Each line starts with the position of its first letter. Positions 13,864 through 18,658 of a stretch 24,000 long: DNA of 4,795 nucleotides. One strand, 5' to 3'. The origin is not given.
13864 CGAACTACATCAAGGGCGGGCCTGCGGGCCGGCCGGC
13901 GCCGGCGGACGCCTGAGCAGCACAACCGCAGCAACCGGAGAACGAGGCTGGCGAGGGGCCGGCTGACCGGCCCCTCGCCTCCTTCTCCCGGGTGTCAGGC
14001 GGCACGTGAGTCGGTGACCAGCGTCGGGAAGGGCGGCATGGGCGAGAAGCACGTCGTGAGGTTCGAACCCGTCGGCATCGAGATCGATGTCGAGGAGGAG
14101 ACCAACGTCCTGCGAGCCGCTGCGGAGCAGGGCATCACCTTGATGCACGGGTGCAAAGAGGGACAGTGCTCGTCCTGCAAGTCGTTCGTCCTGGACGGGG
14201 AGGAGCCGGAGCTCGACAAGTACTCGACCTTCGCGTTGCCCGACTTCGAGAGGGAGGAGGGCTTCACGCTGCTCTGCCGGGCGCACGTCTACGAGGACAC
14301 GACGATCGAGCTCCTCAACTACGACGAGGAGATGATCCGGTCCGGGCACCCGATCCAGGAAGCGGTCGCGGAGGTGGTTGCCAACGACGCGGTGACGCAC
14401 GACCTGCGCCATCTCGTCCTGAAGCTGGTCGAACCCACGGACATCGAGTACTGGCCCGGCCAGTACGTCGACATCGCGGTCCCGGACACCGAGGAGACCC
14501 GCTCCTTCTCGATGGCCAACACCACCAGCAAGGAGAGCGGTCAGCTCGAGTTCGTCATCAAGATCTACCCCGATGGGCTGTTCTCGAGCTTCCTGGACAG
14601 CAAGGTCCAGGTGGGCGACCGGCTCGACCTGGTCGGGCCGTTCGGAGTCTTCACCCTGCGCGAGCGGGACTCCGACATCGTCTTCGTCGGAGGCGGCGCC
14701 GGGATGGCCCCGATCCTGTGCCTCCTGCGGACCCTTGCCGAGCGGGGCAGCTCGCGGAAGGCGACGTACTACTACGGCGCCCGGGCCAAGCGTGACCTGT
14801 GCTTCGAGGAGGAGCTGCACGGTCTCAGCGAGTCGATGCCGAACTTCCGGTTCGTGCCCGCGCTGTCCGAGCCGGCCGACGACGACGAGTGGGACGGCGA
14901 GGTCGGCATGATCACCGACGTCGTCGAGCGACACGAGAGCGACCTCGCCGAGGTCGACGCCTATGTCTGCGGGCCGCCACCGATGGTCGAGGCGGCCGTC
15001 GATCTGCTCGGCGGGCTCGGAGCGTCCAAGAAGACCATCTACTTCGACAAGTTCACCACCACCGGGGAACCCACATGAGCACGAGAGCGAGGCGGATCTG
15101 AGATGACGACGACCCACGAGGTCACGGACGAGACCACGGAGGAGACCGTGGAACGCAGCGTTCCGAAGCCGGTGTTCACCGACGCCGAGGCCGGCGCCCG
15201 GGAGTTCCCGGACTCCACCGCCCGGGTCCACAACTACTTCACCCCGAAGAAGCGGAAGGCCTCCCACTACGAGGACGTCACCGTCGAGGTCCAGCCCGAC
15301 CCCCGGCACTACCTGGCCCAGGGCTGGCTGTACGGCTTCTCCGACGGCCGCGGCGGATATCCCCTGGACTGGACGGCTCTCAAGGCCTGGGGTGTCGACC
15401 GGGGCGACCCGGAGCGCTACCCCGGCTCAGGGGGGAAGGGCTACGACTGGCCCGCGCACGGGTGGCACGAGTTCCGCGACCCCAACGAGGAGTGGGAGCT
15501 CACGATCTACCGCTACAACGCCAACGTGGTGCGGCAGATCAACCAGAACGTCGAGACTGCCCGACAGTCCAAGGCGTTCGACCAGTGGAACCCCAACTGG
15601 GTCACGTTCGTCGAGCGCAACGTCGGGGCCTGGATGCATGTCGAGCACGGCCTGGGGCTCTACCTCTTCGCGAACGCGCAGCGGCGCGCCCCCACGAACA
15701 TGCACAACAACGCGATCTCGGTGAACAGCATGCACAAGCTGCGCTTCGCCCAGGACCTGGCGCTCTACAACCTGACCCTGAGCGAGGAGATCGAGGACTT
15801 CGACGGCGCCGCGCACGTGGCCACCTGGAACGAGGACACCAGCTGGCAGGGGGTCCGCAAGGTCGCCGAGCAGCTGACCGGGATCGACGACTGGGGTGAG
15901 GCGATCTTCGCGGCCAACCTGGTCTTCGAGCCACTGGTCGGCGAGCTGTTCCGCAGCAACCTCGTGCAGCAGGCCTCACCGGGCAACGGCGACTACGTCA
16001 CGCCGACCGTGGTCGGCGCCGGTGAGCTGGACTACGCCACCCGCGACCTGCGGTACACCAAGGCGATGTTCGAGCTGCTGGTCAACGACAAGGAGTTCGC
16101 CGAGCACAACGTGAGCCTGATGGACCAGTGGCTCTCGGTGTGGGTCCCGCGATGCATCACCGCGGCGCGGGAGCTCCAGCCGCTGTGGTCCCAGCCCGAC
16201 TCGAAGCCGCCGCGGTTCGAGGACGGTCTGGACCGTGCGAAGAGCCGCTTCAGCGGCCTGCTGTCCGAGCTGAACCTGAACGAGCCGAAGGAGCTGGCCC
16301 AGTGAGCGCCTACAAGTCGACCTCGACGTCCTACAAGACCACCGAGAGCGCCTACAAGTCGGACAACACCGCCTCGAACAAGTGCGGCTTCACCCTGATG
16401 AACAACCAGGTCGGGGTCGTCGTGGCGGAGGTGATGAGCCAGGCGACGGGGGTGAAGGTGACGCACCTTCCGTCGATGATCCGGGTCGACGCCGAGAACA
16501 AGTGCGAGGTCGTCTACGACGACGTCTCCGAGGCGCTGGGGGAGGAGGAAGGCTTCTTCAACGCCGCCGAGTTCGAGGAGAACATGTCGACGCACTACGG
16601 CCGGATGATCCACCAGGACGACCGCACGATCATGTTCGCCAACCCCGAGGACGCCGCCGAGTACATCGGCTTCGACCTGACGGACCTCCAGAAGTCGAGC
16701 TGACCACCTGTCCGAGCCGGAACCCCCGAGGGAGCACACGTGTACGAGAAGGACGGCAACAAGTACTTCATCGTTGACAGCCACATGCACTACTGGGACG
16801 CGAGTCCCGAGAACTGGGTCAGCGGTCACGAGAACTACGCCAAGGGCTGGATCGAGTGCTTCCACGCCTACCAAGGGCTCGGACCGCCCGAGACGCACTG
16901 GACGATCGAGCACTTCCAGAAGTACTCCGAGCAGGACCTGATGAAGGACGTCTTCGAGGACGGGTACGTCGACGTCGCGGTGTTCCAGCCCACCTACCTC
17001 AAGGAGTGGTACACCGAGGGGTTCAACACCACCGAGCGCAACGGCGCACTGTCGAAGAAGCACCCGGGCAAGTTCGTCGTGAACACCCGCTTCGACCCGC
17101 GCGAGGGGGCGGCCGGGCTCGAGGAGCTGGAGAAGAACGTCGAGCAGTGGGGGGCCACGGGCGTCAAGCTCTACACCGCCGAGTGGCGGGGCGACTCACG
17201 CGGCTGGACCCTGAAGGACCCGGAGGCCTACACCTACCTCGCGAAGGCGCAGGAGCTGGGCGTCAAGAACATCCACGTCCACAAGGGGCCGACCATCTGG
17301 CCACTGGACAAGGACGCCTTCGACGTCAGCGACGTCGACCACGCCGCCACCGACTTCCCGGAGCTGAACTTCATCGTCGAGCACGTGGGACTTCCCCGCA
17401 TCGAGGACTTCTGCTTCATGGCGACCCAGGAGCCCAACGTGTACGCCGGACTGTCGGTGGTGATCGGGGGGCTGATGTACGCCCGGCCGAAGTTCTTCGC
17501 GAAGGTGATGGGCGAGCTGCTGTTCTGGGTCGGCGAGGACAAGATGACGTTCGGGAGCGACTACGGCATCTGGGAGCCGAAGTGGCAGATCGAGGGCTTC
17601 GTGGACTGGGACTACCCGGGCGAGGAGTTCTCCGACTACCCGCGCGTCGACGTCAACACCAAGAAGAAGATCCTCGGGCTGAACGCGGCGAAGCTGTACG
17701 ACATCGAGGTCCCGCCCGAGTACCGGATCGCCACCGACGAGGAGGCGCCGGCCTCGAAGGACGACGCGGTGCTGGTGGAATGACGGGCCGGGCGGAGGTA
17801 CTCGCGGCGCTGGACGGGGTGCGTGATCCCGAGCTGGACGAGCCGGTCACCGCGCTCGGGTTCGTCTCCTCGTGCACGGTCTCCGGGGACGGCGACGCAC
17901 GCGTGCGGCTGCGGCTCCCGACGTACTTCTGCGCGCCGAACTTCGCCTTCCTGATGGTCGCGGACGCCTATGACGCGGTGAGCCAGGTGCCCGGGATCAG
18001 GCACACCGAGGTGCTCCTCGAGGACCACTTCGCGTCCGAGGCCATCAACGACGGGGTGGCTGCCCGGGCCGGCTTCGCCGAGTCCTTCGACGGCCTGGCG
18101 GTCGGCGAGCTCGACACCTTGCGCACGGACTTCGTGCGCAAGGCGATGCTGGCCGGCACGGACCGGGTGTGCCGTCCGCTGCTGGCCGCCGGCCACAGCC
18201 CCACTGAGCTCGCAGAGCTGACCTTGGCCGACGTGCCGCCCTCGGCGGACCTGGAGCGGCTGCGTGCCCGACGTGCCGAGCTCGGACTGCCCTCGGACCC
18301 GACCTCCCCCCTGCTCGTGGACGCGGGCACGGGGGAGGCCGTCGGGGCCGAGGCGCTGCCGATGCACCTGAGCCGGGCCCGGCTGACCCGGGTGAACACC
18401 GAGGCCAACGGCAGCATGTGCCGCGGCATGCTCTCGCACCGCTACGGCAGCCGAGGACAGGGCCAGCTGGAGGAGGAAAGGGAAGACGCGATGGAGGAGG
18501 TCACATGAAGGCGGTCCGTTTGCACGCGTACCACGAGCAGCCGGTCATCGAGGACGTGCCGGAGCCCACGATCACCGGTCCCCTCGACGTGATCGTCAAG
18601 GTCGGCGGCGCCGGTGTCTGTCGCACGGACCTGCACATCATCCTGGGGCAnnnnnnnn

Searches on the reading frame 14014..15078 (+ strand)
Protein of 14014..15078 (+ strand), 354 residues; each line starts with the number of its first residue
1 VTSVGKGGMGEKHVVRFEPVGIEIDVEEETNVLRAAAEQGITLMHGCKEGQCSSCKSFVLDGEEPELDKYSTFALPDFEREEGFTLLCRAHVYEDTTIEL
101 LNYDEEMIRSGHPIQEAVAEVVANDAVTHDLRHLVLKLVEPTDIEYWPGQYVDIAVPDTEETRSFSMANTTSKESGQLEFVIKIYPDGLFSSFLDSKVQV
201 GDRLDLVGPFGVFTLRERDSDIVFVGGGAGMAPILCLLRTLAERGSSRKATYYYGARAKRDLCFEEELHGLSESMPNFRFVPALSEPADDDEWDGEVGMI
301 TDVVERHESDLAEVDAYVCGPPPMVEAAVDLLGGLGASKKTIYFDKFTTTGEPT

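Call 5: search_protein_families(library=pfam, proteins=[window:14014-15078:+])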
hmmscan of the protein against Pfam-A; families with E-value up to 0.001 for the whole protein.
window:14014-15078:+ (354 aa): 3 families
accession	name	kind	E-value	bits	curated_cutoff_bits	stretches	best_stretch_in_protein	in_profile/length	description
PF00175.26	NAD_binding_1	-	2e-21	77.1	22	1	224-329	1-108/109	Oxidoreductase NAD-binding domain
PF00970.30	FAD_binding_6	-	7.7e-18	65.1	21.1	1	120-213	3-97/99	Oxidoreductase FAD-binding domain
PF00111.32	Fer2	-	1.6e-12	47.6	21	1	18-92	4-76/77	2Fe-2S iron-sulfur cluster binding domain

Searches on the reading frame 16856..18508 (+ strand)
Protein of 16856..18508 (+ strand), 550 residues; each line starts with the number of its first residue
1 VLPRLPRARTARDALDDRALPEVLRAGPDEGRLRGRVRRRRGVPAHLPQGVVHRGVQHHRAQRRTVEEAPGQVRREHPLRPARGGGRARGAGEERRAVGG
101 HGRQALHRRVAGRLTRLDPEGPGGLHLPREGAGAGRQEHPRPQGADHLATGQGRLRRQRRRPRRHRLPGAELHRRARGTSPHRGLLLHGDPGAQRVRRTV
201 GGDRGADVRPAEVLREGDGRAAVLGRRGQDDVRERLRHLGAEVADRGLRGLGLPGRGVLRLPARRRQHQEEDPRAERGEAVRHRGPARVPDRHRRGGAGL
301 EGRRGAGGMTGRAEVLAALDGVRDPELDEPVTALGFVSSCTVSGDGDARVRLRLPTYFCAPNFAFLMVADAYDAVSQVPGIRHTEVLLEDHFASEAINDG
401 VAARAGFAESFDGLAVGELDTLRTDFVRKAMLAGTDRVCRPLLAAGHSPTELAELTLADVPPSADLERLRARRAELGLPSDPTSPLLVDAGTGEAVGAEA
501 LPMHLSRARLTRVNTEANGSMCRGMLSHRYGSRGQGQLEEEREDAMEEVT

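Call 5: search_protein_families(library=pfam, proteins=[window:16856-18508:+])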
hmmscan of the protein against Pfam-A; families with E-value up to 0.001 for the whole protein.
window:16856-18508:+ (550 aa): 1 family
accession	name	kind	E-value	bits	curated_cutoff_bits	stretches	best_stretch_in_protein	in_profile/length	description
PF01883.24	FeS_assembly_P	-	2.1e-13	50.8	23.5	1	312-387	1-72/73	Iron-sulfur cluster assembly protein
